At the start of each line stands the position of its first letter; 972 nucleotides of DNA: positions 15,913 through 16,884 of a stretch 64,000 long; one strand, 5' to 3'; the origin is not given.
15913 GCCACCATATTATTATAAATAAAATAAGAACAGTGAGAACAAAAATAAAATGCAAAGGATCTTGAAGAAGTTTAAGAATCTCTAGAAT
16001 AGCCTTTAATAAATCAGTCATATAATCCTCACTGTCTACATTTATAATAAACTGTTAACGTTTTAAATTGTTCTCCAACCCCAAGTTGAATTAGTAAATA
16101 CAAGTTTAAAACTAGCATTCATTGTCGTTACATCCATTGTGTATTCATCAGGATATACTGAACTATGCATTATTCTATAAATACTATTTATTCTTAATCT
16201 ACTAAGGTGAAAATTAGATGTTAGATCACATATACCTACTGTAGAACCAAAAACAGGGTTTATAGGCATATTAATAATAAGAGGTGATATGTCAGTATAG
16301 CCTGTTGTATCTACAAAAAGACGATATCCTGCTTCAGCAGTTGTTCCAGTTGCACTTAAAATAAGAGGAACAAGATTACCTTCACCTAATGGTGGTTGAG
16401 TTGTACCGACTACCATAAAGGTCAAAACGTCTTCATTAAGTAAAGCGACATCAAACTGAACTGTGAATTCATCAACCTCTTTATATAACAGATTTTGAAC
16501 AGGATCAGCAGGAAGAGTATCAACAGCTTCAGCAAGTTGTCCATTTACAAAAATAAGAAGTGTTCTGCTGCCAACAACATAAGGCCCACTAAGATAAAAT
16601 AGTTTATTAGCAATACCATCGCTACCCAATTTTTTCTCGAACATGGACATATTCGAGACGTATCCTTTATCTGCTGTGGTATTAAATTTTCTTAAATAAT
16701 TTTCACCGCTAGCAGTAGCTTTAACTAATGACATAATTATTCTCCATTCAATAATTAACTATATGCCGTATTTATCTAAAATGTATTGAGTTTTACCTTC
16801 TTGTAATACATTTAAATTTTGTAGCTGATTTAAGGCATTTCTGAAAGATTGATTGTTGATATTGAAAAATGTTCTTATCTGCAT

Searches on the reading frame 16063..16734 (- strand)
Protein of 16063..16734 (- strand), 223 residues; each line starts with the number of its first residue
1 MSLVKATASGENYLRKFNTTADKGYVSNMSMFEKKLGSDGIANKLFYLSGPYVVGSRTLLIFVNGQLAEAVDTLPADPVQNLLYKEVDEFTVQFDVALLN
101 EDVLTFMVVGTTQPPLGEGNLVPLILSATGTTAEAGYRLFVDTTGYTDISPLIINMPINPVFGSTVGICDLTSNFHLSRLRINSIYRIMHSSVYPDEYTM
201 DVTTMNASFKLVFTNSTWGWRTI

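Call 28: search_protein_families(library=pfam, proteins=[window:16063-16734:-], max_evalue=0.01)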
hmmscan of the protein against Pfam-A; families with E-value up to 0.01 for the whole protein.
window:16063-16734:- (223 aa): 0 families

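Call 81: search_protein_families(library=phrogs, proteins=[window:16063-16734:-], max_evalue=0.01)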
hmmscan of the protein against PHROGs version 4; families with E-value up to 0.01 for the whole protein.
window:16063-16734:- (223 aa): 3 families
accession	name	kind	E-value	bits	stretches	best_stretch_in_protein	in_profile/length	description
phrog_31104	-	unknown function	0.0006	20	1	128-220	273-358/365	-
phrog_972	-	tail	0.0027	16.5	1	130-219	103-187/1246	tail fiber protein proximal subunit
phrog_24578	-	unknown function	0.0051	15.6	0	115-210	74-164/1019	-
